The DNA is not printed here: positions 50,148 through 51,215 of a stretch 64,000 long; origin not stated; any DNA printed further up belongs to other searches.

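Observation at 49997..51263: Orphan HNH cassette (Zn-ribbon 64 aa / HNH_2 nuclease 255 aa / acidic 107 aa): candidate undescribed defence or toxin-immunity system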

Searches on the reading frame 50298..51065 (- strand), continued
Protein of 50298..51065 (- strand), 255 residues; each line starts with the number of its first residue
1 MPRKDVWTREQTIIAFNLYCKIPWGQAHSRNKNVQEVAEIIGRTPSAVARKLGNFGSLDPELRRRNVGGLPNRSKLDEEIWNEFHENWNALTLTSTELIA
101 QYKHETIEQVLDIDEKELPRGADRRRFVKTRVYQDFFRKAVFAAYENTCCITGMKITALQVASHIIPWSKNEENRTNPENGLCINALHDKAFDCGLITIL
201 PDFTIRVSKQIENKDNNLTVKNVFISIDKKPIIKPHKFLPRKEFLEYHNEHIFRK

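Call 25: search_protein_families(library=pfam, proteins=[L026:5655-6014:+, L073:2359-2607:+, L048:5747-5986:+, L037:2867-4126:+, L056:4985-5986:+, L054:6747-6995:+, L017:6747-7523:+, L086:6765-7700:+, L068:6738-7826:+], max_evalue=0.1)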
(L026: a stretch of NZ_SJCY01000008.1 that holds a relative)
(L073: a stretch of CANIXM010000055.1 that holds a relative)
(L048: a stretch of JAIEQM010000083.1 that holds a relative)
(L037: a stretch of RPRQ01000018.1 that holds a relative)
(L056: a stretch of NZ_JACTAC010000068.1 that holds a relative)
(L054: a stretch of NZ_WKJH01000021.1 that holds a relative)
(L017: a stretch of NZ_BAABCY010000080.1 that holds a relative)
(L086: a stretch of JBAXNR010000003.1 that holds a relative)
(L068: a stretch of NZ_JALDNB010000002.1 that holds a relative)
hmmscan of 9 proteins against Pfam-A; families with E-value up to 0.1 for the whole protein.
L026:5655-6014:+ (119 aa): 2 families
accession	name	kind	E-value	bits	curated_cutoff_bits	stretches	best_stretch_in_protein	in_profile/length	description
PF20442.3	BrxL_N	-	0.0035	17.8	28.2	1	37-117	29-113/132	BREX system Lon protease-like protein BrxL N-terminal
PF11338.13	DUF3140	-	0.09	13.6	25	0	54-100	13-60/92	Protein of unknown function (DUF3140)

L073:2359-2607:+ (82 aa): 0 families

L048:5747-5986:+ (79 aa): 1 family
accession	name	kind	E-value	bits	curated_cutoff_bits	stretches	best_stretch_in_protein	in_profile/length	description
PF10179.15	NDNF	-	0.066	13.7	27.3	0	3-49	26-70/127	Neuron-derived neurotrophic factor, first Fn(III) domain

L037:2867-4126:+ (419 aa): 2 families
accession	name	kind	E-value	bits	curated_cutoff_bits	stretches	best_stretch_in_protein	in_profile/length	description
PF00145.23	DNA_methylase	-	5.6e-92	309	22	1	97-388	1-296/324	C-5 cytosine-specific DNA methylase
PF18590.6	IMP2_N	-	0.04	15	25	0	263-309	37-84/89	Immune Mapped Protein 2 (IMP2) N-terminal domain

L056:4985-5986:+ (333 aa): 1 family
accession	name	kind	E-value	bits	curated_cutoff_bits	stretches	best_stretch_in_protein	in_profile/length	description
PF00145.23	DNA_methylase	-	2.1e-75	254.6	22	1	109-300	1-196/324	C-5 cytosine-specific DNA methylase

L054:6747-6995:+ (82 aa): 0 families

L017:6747-7523:+ (258 aa): 2 families
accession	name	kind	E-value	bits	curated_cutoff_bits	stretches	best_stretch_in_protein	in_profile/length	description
PF09561.16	RE_HpaII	-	1.4e-94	317.8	25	1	33-256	133-359/359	HpaII restriction endonuclease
PF18404.7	Glyco_transf_24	-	0.038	13.9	25.7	1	102-156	72-127/268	Glucosyltransferase 24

L086:6765-7700:+ (311 aa): 1 family
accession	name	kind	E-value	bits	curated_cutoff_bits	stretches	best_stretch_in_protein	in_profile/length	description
PF09561.16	RE_HpaII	-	1.1e-64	219.4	25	2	102-311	146-359/359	HpaII restriction endonuclease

L068:6738-7826:+ (362 aa): 1 family
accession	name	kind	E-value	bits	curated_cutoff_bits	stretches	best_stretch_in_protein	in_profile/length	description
PF09561.16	RE_HpaII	-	6e-128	427.6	25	1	15-361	7-359/359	HpaII restriction endonuclease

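Call 47: search_protein_families(library=pfam, alignment_id=A3, max_evalue=0.00001)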
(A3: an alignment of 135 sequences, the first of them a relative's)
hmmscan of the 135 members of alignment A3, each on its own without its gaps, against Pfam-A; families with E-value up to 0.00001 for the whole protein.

A. member 1, L010:3524-4060:+ (178 aa): 1 family
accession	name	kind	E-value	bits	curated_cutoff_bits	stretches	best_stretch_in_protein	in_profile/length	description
PF22769.1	DCD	-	1.4e-37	129.6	27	1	2-143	1-151/153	dCTP deaminase-like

B. families by the number of members that match (of 135 scanned): 205 families (the first 25 are shown)
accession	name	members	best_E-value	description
PF02661.23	Fic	5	1.1e-20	Fic/DOC family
PF06414.18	Zeta_toxin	4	1.7e-10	Zeta toxin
PF03852.21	Vsr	3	1.3e-33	DNA mismatch endonuclease Vsr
PF00580.27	UvrD-helicase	2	1.9e-86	UvrD/REP helicase N-terminal domain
PF13361.12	UvrD_C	2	3.1e-78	UvrD-like helicase C-terminal domain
PF00144.29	Beta-lactamase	2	5.1e-66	Beta-lactamase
PF03572.23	Peptidase_S41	2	3.8e-50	Peptidase family S41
PF00005.33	ABC_tran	2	1.2e-33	ABC transporter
PF13472.12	Lipase_GDSL_2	2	1.1e-24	GDSL-like Lipase/Acylhydrolase family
PF13245.12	AAA_19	2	6.4e-24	AAA domain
PF01850.27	PIN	2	1.1e-20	PIN domain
PF04055.27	Radical_SAM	2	9.1e-20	Radical SAM superfamily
PF00657.28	Lipase_GDSL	2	2.9e-19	GDSL-like Lipase/Acylhydrolase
PF00270.35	DEAD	2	8.5e-18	DEAD/DEAH box helicase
PF00990.26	GGDEF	2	1.3e-17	Diguanylate cyclase, GGDEF domain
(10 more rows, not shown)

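Call 48: search_protein_families(library=pfam, proteins=[L045:5406-5825:+, L015:5477-5917:+, L018:5377-5823:+, L032:5275-5691:+, L088:5190-5621:+, L087:5287-5694:+, L068:5252-5662:+, L068:3775-5229:+, L078:3465-3878:+, L063:5112-5498:+], max_evalue=0.01)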
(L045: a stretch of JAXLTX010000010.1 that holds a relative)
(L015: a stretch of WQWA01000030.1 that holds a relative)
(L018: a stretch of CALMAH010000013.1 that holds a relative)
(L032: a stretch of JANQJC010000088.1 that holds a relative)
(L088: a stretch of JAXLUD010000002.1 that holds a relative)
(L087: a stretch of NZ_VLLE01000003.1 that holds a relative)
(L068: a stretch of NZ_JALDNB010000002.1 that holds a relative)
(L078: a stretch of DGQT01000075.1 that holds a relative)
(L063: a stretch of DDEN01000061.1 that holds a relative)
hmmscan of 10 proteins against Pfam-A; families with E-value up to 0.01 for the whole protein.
L045:5406-5825:+ (139 aa): 1 family
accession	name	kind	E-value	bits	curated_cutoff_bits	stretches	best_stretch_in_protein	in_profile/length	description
PF03852.21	Vsr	-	1.3e-33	115.1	27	1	2-72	1-71/74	DNA mismatch endonuclease Vsr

L015:5477-5917:+ (146 aa): 1 family
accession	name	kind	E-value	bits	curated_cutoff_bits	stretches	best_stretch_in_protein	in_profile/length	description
PF01797.21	Y1_Tnp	-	6.6e-19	68.6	23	1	5-119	2-121/121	Transposase IS200 like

L018:5377-5823:+ (148 aa): 2 families
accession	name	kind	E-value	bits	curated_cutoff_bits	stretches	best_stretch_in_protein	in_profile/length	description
PF09424.15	YqeY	-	1.3e-48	165.2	27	1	5-147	2-143/143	Yqey-like protein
PF03726.19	PNPase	-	0.00013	22.8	24.6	0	10-59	13-64/81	Polyribonucleotide nucleotidyltransferase, RNA binding domain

L032:5275-5691:+ (138 aa): 1 family
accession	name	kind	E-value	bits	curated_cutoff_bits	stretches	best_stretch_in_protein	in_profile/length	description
PF03852.21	Vsr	-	1e-32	112.2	27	1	1-71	1-71/74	DNA mismatch endonuclease Vsr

L088:5190-5621:+ (143 aa): 1 family
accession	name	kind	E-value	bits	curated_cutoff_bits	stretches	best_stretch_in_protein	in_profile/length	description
PF03852.21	Vsr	-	2.4e-31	107.9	27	1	2-78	1-71/74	DNA mismatch endonuclease Vsr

L087:5287-5694:+ (135 aa): 0 families

L068:5252-5662:+ (136 aa): 3 families
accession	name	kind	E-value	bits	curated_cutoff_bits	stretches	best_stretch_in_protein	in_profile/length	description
PF03852.21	Vsr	-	3.3e-30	104.2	27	1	4-75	2-73/74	DNA mismatch endonuclease Vsr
PF04480.18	DUF559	-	4.1e-06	27.1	20.6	1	82-134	54-106/109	Protein of unknown function (DUF559)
PF18741.7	MTES_1575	-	0.00017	22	38.2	1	93-130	53-90/96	REase_MTES_1575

L068:3775-5229:+ (484 aa): 3 families
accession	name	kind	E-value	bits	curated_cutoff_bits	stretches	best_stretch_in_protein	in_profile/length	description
PF00158.32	Sigma54_activat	-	5.5e-06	26.6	20.2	1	167-224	85-142/168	Sigma-54 interaction domain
PF07728.20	AAA_5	-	1.4e-05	25.6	22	1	128-241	26-138/139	AAA domain (dynein-related subfamily)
PF01078.27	Mg_chelatase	-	1.6e-05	24.8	20.3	0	167-226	98-159/207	Magnesium chelatase, subunit ChlI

L078:3465-3878:+ (137 aa): 1 family
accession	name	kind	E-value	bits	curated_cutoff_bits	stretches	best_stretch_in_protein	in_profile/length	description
PF03852.21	Vsr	-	1.2e-33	115.3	27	1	2-72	1-71/74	DNA mismatch endonuclease Vsr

L063:5112-5498:+ (128 aa): 0 families

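Call 50: predict_structure(alignment_id=A1)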
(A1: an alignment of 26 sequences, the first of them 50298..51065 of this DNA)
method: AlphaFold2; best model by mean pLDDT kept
length: 255 residues; sequences in the alignment: 26
mean_pLDDT: 91.1   pTM: 0.89
mean pLDDT of the five models: 91.1, 90.8, 90.7, 89.7, 89.8
residues with pLDDT >= 90: 194; 70-90: 48; 50-70: 11; < 50: 2
segments of 3 or more residues with pLDDT < 50: none
pLDDT, mean of each block of 10 residues (from residue 1): 72 97 95 96 94 93 81 83 95 95 90 78 86 96 97 94 96 95 96 96 95 72 90 97 97 93
secondary structure, 60 per line:
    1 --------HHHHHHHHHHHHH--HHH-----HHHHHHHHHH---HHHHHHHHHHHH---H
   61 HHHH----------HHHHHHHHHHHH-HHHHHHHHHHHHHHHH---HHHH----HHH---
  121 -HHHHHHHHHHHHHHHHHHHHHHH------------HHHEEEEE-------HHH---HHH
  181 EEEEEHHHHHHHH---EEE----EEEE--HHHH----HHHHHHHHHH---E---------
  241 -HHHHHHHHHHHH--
elements in order: H9-21 H32-41 H45-56 H60-64 H75-86 H88-103 H107-110 H122-144 E160-164 E181-185 H186-193 E197-199 E204-207 H210-213 H218-227 H242-253

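Call 58: fold_search(model_id=the predicted structure, library=pdb)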
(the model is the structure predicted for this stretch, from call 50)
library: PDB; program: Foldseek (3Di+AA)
matches with E <= 10: 84; with E <= 0.001: 2
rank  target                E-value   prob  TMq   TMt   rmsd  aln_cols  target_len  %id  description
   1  6yex_B                4.7e-05  1.00  0.37  0.32  17.3       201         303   22  VcaM4I restriction endonuclease in the absence of DNA (released 2020-12-16)
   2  6yex_A                9.8e-05  1.00  0.35  0.30  19.0       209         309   22  VcaM4I restriction endonuclease in the absence of DNA (released 2020-12-16)
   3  6ghs                  7.4e-03  1.00  0.32  0.29   4.2       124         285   15  Modification dependent TagI restriction endonuclease (released 2018-08-29)
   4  8eea_G                1.3e-01  0.44  0.20  0.22  13.0       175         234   14  Structure of E.coli Septu (PtuAB) complex (released 2023-12-27)
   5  2id6                  2.8e-01  0.08  0.12  0.14  15.8       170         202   14  Crystal structure of transcriptional regulator (tm1030) at 1.75A resolution (released 2007-08-28)
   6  9ca3_B                3.3e-01  0.10  0.13  0.13  14.8       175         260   15  Crystal structure of MarE C280S in complex with cyanide bound heme and its native substrate, beta-methyl-L-tryptophan (released 2025-04-02)
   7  9n69_F                4.3e-01  0.20  0.18  0.20  11.5       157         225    8  Structure of the retron IA complex with HNH nuclease in the "down" orientation (released 2025-04-23)
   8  9ca3_C                4.3e-01  0.08  0.14  0.14  15.1       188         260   14  Crystal structure of MarE C280S in complex with cyanide bound heme and its native substrate, beta-methyl-L-tryptophan (released 2025-04-02)
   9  9ca3_A                5.9e-01  0.08  0.14  0.14  14.6       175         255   14  Crystal structure of MarE C280S in complex with cyanide bound heme and its native substrate, beta-methyl-L-tryptophan (released 2025-04-02)
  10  5d1r_A                6.2e-01  0.06  0.12  0.13  17.3       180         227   13  Crystal structure of Mycobacterium tuberculosis Rv1816 transcriptional regulator. (released 2015-09-30)
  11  3hhg_B                8.5e-01  0.15  0.15  0.14   9.2       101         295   13  Structure of CrgA, a LysR-type transcriptional regulator from Neisseria meningitidis. (released 2009-07-07)
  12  8vyy_A                9.0e-01  0.08  0.15  0.15  14.6       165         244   14  The crystal structure of MarE in complex with its native substrate, beta-methyl-L-tryptophan (released 2025-04-02)
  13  9ca3_D                1.0e+00  0.06  0.15  0.15  15.0       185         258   14  Crystal structure of MarE C280S in complex with cyanide bound heme and its native substrate, beta-methyl-L-tryptophan (released 2025-04-02)
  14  8umf_A                1.3e+00  0.10  0.20  0.05  17.0       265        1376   10  Structure of PsCas9 in complex with gRNA and DNA in product state (released 2024-10-02)
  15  9u9y_H                1.4e+00  0.15  0.20  0.24   8.8       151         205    8  Cryo-EM structure of retron Ec78 effector complex (released 2025-12-10)
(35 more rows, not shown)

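Call 64: search_protein_families(library=phrogs, proteins=[window:50298-51065:-, L054:6747-6995:+], max_evalue=0.01)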
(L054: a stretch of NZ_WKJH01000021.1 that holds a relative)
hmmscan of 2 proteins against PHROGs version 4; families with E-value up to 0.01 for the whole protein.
window:50298-51065:- (255 aa): 6 families
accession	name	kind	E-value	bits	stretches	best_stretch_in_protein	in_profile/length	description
phrog_20585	-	unknown function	3.5e-10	40.3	1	77-214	170-301/337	-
phrog_23050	-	unknown function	1.3e-06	28.9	1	122-206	264-344/383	-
phrog_21425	-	unknown function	0.00019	21.9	1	125-235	196-303/319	-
phrog_14240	-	unknown function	0.00058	20.2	1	136-248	198-313/315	-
phrog_31713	-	unknown function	0.0023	18.1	1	80-199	153-257/292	-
phrog_4581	-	head and packaging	0.0047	17.4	1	123-180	43-96/395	terminase small subunit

L054:6747-6995:+ (82 aa): 1 family
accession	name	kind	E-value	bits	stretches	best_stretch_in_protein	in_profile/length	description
phrog_6475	-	unknown function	0.0014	19.6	1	14-80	16-82/133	-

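Call 78: search_dna_similar(query=window:50298-51065:-, collection=plasmids, mode=protein, max_evalue=1e-10, max_rows=15)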
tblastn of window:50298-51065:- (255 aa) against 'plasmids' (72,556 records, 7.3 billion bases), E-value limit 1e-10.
Records with a match: 16; places in all: 16; records where one place covers at least 80% of the query: 3.
Best place of each record, by identity: <60% 16.
By first word of the organism name: Paracoccus 3; Neisseria 2; Photobacterium 2; Azospirillum 2; Hymenobacter 1; Bacillus 1; Allochromatium 1; Acinetobacter 1; Cupriavidus 1; Rhizobium 1; and 1 more.
By predicted mobility (MOB-suite, as given by PLSDB): non-mobilizable 11; mobilizable 4; conjugative 1.
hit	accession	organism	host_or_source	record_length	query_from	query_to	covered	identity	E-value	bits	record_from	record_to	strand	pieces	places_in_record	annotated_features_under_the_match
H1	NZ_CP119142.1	Neisseria gonorrhoeae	Homo sapiens,whole organism,synovial ...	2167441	7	254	97%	44.0%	1e-63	221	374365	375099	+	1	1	none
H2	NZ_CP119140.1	Neisseria gonorrhoeae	Homo sapiens,whole organism,blood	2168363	7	254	97%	44.0%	1e-63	221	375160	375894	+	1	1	none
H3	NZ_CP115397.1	Hymenobacter yonginensis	whole organism,freshwater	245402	6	248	95%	43.6%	3e-63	220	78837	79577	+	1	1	HNH endonuclease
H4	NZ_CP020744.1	Bacillus mycoides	whole organism,soil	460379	123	255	52%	44.4%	3e-25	111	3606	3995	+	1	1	HNH endonuclease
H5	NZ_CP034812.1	Paracoccus sp. Arc7-R13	-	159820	94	246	60%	37.2%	2e-17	88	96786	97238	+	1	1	HNH endonuclease signature motif containing protein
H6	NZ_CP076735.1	Photobacterium damselae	fish,whole organism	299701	108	254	58%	32.2%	3e-12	73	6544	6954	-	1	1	HNH endonuclease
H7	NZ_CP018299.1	Photobacterium damselae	Turbot,Dieseased fish,heart blood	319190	108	254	58%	32.2%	3e-12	73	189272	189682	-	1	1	HNH endonuclease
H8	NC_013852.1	Allochromatium vinosum DSM 180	-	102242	87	245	62%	29.7%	2e-12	74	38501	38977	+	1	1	HNH endonuclease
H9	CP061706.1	Acinetobacter baumannii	paper pulp mill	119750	94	254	63%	28.8%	9e-11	69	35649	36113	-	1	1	HNH endonuclease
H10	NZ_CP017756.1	Cupriavidus malaysiensis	cell culture,Lake Kulim, Kedah, Malaysia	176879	111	253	56%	30.7%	3e-12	73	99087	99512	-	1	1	HNH endonuclease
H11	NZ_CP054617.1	Azospirillum oryzae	cell culture,soil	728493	119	245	50%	33.6%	6e-13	75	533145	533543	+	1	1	HNH endonuclease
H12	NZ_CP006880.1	Rhizobium gallicum bv. gallicum R602sp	Phaseolus vulgaris,whole ...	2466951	109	213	41%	39.6%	1e-11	72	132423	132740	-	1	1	record has no annotation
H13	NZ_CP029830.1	Azospirillum ramasamyi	single cell,Cow dung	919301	119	235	46%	34.4%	2e-13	77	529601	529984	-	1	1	HNH endonuclease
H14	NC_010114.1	Vibrio sp. 09022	-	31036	129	252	49%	31.2%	7e-11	69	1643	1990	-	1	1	HNH endonuclease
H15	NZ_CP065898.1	Paracoccus marcusii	Cancer pagurus,whole ...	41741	116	214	39%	37.1%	3e-11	71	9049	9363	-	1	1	HNH endonuclease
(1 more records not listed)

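Call 79: get_annotated_region(hit=H1, flank=5000)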
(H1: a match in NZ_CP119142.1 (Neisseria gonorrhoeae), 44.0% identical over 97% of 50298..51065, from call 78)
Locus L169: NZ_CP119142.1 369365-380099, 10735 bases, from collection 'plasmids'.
description: Neisseria gonorrhoeae strain 2022NG-0032 plasmid p2022NG-0032_1, complete sequence
organism: Neisseria gonorrhoeae (NCBI taxid 485)
taxonomy: Bacteria; Pseudomonadota; Betaproteobacteria; Neisseriales; Neisseriaceae; Neisseria; Neisseria gonorrhoeae
host: -; source: Homo sapiens,whole organism,synovial fluid; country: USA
typing (MOB-suite, as given by PLSDB): non-mobilizable
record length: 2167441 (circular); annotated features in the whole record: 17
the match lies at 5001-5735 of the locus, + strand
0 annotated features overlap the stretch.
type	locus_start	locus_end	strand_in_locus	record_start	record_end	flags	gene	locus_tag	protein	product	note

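Call 80: get_annotated_region(hit=H3, flank=5000)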
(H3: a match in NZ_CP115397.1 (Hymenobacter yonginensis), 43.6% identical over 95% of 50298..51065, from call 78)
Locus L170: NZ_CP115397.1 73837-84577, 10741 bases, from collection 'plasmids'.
description: Hymenobacter yonginensis strain KCTC 22745 plasmid unnamed2, complete sequence
organism: Hymenobacter yonginensis (NCBI taxid 748197)
taxonomy: Bacteria; Bacteroidota; Cytophagia; Cytophagales; Hymenobacteraceae; Hymenobacter; Hymenobacter yonginensis
host: -; source: whole organism,freshwater; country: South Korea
typing (MOB-suite, as given by PLSDB): non-mobilizable
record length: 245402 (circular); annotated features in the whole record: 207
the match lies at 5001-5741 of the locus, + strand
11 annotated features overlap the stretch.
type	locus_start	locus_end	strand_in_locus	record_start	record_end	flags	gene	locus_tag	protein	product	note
CDS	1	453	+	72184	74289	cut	-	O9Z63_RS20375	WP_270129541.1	relaxase/mobilization nuclease domain-containing protein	-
CDS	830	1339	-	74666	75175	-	-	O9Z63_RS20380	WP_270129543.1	hypothetical protein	-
CDS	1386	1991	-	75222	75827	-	-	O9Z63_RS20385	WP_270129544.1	hypothetical protein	-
CDS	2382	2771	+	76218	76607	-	-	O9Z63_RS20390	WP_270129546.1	helix-turn-helix transcriptional regulator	-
CDS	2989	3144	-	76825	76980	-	-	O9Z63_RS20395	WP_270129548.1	hypothetical protein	-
CDS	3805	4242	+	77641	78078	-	-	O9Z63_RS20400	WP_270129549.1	hypothetical protein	-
CDS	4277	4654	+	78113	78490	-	-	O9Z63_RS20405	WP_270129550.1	hypothetical protein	-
CDS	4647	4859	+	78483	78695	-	-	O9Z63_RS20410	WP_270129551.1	hypothetical protein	-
CDS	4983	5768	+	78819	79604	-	-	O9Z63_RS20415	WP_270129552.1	HNH endonuclease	-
CDS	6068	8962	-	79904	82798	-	-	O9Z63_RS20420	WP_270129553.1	UvrD-helicase domain-containing protein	-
CDS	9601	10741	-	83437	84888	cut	-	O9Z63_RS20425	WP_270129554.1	hypothetical protein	-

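Call 82: search_protein_families(library=pfam, proteins=[L169:2863-3957:+, L169:3950-4387:+, L169:4326-4727:+, L169:4645-4986:+, L169:4992-5741:+, L169:5832-8195:+, L169:2368-2727:+, L170:3805-4242:+, L170:4277-4654:+, L170:4647-4859:+], max_evalue=0.001)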
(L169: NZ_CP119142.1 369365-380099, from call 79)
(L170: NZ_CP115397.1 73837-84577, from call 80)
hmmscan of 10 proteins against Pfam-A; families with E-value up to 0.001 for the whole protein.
L169:2863-3957:+ (364 aa): 2 families
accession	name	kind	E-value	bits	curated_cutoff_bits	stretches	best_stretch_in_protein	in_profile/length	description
PF01409.25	tRNA-synt_2d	-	3.1e-104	348.3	19.8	1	127-363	2-246/246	tRNA synthetases class II core domain (F)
PF02912.23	Phe_tRNA-synt_N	-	1.3e-24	86.4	22.3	1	55-122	2-69/69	Aminoacyl tRNA synthetase class II, N-terminal domain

L169:3950-4387:+ (145 aa): 3 families
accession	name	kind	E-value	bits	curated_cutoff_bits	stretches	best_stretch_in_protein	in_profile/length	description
PF03852.21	Vsr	-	7.5e-39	131.9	27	1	9-82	1-74/74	DNA mismatch endonuclease Vsr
PF04480.18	DUF559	-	4.2e-06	27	20.6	1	101-142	67-108/109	Protein of unknown function (DUF559)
PF18741.7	MTES_1575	-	7.5e-06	26.4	38.2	0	99-140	53-94/96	REase_MTES_1575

L169:4326-4727:+ (133 aa): 1 family
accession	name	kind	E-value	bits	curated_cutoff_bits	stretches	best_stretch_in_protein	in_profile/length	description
PF00145.23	DNA_methylase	-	1e-20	74.9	22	1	61-128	1-67/324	C-5 cytosine-specific DNA methylase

L169:4645-4986:+ (113 aa): 0 families

L169:4992-5741:+ (249 aa): 1 family
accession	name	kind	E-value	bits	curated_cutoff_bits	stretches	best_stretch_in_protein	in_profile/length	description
PF13391.12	HNH_2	-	7.4e-14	51.8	21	1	146-197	1-66/66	HNH endonuclease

L169:5832-8195:+ (787 aa): 5 families
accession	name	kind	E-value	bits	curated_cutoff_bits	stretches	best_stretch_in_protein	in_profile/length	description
PF03483.22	B3_4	-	8e-68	227.9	29.3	1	214-386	2-174/174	B3/4 domain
PF17759.6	tRNA_synthFbeta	-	5.1e-64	216.1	22.4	1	473-679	1-214/214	Phenylalanyl tRNA synthetase beta chain CLM domain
PF03147.19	FDX-ACB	-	1.1e-24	87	31.1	1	694-786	1-94/94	Ferredoxin-fold anticodon binding domain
PF01588.26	tRNA_bind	-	1e-22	80.5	27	1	45-146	1-95/96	Putative tRNA binding domain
PF03484.21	B5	-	1.5e-22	80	28.6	1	407-470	3-67/67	tRNA synthetase B5 domain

L169:2368-2727:+ (119 aa): 1 family
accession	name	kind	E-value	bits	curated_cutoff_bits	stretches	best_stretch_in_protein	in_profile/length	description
PF00453.23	Ribosomal_L20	-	6.5e-49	165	30.8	1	3-109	1-107/107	Ribosomal protein L20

L170:3805-4242:+ (145 aa): 0 families

L170:4277-4654:+ (125 aa): 0 families

L170:4647-4859:+ (70 aa): 0 families
